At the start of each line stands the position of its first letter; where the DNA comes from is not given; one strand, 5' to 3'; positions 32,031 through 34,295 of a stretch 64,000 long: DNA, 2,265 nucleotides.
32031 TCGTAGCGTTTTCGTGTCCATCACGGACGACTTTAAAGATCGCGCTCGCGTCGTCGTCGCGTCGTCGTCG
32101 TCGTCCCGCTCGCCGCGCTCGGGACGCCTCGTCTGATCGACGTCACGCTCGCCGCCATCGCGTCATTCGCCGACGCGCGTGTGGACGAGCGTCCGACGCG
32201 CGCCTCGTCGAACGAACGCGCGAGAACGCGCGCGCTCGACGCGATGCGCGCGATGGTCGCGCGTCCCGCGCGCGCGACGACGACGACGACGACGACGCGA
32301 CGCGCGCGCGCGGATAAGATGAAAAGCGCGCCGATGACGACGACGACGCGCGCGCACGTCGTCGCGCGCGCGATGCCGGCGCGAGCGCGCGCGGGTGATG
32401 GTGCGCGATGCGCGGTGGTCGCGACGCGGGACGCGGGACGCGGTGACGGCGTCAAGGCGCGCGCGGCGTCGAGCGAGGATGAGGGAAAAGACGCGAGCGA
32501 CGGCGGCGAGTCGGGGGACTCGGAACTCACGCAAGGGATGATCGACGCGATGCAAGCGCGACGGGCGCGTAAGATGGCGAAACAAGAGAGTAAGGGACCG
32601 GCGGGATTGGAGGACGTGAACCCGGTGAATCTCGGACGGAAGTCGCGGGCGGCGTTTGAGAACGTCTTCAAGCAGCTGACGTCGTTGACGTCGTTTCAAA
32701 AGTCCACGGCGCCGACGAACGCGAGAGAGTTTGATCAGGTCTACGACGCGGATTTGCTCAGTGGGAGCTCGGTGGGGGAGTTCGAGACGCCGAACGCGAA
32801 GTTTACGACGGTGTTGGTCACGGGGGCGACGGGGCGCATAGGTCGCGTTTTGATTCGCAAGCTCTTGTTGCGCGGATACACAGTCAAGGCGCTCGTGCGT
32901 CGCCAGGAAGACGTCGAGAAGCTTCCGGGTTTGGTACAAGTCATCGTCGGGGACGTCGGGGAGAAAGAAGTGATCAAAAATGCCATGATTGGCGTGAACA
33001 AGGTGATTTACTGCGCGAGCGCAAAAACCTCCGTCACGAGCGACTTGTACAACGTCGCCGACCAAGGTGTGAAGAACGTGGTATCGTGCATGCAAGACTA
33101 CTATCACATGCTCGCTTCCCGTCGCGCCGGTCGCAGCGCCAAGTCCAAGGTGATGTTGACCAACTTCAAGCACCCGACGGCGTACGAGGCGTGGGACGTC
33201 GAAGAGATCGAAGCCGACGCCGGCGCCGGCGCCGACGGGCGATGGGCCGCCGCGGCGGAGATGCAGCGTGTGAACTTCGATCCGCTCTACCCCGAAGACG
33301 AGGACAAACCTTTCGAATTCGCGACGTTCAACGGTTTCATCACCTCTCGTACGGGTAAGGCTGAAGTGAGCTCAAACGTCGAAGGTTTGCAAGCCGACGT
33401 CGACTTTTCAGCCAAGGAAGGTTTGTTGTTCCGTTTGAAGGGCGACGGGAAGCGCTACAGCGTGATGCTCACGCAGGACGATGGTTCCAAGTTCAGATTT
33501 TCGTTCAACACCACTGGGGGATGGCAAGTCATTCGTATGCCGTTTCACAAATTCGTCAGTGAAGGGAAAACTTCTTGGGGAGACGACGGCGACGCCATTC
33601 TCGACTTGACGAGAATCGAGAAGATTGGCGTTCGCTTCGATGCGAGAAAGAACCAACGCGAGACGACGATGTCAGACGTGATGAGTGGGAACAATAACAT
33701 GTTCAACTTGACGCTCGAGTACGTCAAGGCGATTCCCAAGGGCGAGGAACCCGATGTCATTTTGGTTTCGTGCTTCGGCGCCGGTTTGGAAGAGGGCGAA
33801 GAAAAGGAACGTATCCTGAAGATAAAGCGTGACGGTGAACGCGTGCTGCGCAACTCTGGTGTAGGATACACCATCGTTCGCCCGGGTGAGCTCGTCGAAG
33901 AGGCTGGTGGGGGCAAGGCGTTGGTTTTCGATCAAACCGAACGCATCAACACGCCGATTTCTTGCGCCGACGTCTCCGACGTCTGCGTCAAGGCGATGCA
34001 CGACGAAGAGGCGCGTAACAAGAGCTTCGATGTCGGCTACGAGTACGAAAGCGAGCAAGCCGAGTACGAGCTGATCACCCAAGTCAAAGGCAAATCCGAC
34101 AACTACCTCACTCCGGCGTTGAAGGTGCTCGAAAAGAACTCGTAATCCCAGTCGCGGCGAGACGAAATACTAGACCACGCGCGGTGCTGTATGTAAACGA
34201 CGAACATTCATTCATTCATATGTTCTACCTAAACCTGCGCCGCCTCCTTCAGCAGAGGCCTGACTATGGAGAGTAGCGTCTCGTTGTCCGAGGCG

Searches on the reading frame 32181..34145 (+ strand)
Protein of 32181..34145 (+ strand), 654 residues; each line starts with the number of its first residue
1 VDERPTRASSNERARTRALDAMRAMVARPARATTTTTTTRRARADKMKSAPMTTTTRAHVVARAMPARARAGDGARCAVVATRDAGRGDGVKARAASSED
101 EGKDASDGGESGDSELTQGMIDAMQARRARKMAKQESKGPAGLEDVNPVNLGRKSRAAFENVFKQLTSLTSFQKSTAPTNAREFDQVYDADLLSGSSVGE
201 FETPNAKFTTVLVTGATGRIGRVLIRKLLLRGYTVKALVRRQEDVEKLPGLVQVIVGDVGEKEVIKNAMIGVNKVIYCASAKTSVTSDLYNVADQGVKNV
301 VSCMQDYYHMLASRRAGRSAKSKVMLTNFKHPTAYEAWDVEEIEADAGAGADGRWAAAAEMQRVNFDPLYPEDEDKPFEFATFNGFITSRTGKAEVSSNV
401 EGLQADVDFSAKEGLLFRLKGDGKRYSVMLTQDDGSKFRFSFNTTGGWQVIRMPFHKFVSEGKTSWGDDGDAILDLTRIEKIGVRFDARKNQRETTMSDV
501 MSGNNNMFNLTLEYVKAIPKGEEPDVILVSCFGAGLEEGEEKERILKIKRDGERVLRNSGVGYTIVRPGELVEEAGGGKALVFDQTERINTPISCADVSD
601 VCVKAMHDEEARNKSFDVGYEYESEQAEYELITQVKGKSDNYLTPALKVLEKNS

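Call 63: search_protein_families(library=pfam, proteins=[window:32181-34145:+], max_evalue=0.00001)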
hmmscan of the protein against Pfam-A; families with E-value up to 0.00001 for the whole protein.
window:32181-34145:+ (654 aa): 5 families
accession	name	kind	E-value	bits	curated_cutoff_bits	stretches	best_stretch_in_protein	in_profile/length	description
PF13460.12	NAD_binding_10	-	3.9e-28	99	27.2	2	215-305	1-86/184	NAD(P)H-binding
PF08547.18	CIA30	-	1e-10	42.4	24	1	379-486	35-145/157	Complex I intermediate-associated protein 30 (CIA30)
PF05368.20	NmrA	-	1.2e-10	41.9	27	1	210-280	4-78/298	NmrA-like family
PF01370.27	Epimerase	-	6.9e-07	29.3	20.9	1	211-291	1-83/240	NAD dependent epimerase/dehydratase family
PF01073.25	3Beta_HSD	-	7.5e-07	28.9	22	1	212-303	1-102/280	3-beta hydroxysteroid dehydrogenase/isomerase family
